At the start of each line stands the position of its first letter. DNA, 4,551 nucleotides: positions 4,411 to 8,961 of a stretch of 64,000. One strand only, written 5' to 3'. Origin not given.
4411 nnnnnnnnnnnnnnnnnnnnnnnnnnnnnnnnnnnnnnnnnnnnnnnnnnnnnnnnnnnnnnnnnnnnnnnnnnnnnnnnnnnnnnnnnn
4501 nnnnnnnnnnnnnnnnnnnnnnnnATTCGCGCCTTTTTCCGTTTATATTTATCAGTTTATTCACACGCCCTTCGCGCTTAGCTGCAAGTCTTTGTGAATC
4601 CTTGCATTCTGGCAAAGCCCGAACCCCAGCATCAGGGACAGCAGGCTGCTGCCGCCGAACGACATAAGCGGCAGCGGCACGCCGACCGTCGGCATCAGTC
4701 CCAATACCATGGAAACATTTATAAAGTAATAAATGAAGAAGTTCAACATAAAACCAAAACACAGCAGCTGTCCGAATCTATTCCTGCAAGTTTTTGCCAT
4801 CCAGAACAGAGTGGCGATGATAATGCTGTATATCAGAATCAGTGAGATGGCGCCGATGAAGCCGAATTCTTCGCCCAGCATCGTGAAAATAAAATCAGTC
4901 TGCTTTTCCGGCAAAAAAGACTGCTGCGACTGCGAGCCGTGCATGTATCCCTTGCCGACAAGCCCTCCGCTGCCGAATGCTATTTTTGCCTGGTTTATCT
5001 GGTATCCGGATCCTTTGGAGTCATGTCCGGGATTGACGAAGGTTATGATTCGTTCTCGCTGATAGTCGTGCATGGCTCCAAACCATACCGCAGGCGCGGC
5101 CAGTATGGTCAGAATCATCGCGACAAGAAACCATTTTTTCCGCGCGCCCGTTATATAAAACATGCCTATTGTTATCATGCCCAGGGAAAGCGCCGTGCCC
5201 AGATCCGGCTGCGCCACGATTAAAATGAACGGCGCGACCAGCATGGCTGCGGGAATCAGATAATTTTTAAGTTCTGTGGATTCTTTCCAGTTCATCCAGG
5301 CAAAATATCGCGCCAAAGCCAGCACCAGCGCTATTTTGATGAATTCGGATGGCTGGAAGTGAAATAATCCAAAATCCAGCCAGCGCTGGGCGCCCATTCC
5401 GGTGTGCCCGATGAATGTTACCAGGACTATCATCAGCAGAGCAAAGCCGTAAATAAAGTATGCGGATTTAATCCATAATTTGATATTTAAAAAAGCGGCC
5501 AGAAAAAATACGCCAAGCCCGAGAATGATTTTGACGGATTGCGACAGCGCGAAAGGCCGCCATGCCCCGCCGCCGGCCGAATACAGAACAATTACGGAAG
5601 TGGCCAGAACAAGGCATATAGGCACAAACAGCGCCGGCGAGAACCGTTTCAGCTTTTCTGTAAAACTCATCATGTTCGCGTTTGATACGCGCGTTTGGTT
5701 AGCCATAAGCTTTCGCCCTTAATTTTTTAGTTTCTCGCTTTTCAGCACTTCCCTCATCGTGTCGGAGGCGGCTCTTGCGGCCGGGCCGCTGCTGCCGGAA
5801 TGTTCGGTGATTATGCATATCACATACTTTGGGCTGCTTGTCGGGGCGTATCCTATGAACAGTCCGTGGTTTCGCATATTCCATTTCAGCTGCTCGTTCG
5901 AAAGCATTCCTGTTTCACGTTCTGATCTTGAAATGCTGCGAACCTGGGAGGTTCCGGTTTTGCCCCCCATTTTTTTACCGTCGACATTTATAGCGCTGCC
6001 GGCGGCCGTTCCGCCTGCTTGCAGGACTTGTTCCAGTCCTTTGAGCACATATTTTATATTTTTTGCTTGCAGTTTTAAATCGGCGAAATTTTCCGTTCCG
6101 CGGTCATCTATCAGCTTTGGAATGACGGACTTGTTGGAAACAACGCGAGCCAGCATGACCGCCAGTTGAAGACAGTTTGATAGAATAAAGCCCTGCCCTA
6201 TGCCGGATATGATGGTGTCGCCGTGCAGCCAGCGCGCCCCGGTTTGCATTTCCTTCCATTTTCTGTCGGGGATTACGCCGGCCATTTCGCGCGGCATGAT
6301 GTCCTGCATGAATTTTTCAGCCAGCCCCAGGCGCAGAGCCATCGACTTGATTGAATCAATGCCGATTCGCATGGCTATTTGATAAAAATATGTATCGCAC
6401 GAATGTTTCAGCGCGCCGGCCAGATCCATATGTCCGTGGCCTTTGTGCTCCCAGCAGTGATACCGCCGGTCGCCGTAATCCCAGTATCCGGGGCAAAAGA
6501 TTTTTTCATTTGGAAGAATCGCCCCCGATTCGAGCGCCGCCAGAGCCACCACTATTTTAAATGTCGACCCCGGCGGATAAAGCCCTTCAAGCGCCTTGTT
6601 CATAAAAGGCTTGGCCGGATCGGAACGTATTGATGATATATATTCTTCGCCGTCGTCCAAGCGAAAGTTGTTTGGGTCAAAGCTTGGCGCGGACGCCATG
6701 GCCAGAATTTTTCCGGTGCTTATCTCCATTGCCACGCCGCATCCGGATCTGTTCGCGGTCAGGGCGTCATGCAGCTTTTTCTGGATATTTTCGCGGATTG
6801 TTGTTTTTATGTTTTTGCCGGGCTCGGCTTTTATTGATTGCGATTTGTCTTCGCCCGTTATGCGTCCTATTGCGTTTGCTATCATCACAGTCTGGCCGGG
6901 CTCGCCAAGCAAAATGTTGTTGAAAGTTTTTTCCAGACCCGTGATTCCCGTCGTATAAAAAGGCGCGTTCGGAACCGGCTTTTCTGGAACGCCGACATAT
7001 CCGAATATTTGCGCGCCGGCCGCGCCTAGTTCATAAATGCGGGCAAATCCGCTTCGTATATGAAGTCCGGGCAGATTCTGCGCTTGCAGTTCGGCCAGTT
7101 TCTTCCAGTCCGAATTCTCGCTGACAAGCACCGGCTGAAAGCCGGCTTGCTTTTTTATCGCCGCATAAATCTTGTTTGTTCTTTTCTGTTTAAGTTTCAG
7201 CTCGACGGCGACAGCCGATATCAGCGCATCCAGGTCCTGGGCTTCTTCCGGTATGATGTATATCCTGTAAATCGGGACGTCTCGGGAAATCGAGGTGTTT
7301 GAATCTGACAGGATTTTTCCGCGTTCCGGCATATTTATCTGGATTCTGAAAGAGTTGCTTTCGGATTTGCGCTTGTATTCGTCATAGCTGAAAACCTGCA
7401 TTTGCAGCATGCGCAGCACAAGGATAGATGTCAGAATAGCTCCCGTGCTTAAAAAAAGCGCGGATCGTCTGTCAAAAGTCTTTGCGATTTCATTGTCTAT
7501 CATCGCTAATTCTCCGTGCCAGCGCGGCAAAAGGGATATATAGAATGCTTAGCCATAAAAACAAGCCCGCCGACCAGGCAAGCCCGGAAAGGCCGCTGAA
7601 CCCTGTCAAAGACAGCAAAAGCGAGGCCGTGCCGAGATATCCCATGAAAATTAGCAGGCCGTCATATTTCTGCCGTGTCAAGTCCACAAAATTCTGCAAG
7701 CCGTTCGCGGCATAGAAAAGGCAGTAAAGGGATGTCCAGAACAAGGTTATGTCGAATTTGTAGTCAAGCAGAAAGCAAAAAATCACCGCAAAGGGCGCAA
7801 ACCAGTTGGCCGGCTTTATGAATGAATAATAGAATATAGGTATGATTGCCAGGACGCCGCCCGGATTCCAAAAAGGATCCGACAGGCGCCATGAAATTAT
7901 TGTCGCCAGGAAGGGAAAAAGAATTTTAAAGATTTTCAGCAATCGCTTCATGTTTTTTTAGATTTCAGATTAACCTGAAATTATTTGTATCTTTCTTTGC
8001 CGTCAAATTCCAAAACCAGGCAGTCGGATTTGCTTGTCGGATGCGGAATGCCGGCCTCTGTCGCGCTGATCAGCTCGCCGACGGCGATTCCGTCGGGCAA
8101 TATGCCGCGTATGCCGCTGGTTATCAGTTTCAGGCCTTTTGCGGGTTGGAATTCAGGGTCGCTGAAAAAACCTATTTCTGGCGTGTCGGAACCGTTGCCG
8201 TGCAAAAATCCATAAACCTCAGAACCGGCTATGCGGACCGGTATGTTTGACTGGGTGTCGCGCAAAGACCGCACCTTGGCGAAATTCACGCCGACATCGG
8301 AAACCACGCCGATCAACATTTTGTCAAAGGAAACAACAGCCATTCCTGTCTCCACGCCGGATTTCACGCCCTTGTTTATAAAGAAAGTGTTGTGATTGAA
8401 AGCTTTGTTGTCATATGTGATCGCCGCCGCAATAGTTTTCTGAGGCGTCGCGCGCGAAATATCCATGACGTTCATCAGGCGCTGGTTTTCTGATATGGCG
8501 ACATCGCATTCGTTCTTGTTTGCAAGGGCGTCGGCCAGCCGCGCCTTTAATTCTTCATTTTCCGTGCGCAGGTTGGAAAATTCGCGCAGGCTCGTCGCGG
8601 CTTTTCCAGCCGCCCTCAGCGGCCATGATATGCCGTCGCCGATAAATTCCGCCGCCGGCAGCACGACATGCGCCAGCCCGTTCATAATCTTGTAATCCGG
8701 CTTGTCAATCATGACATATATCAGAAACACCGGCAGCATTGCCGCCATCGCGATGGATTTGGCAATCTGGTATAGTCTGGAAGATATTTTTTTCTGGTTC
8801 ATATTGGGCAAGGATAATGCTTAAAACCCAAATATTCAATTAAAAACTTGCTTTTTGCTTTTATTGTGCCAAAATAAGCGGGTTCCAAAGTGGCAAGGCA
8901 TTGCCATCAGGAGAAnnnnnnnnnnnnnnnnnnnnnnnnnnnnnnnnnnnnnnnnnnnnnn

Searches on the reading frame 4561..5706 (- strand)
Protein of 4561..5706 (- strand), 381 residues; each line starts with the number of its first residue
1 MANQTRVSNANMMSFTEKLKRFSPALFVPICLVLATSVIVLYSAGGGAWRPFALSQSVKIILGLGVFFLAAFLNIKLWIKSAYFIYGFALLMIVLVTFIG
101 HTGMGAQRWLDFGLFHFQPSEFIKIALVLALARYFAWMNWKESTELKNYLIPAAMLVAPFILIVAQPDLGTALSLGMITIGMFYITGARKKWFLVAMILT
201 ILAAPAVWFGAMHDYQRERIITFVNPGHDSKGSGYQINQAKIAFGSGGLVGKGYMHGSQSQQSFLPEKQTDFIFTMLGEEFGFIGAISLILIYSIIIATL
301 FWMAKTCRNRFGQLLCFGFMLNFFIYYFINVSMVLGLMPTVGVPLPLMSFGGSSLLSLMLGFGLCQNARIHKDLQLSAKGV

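Call 60: search_protein_families(library=pfam, proteins=[window:4561-5706:-], max_evalue=0.00001)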
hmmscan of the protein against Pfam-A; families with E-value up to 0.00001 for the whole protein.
window:4561-5706:- (381 aa): 1 family
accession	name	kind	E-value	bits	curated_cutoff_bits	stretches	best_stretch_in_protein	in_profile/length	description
PF01098.24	FTSW_RODA_SPOVE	-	1e-98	331.1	26.4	1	27-371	11-353/356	Cell cycle protein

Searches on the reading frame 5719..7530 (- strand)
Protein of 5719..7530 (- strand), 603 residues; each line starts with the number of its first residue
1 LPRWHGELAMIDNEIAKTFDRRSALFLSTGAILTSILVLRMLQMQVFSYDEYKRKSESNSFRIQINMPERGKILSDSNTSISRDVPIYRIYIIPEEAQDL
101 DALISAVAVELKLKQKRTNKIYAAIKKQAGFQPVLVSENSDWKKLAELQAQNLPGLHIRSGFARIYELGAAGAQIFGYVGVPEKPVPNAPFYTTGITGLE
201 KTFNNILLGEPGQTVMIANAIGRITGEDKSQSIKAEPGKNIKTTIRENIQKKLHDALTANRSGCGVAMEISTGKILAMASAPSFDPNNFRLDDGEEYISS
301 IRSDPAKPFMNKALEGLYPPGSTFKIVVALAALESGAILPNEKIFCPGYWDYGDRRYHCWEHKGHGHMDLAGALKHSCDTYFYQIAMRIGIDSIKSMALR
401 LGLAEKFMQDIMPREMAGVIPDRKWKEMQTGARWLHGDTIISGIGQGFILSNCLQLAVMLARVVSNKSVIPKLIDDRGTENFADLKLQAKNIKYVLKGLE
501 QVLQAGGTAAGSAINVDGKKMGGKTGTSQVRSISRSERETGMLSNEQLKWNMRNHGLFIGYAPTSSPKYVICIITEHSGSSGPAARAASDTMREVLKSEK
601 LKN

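Call 60: search_protein_families(library=pfam, proteins=[window:5719-7530:-], max_evalue=0.00001)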
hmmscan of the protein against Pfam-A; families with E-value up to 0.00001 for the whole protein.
window:5719-7530:- (603 aa): 2 families
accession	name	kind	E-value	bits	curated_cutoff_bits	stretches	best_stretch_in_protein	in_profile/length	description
PF00905.27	Transpeptidase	-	8.8e-55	186.4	22.1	1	263-588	1-294/299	Penicillin binding protein transpeptidase domain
PF03717.20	PBP_dimer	-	1.4e-19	71.6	24.4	1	68-227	4-178/180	Penicillin-binding Protein dimerisation domain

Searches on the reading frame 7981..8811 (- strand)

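Call 60: search_protein_families(library=pfam, proteins=[window:7981-8811:-], max_evalue=0.00001)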
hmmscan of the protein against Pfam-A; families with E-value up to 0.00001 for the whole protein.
window:7981-8811:- (276 aa): 1 family
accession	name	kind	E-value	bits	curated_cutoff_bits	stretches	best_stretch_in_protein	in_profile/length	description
PF04085.20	MreC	-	2.7e-23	82.8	28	1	137-251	7-119/147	Rod shape-determining protein MreC, barrel core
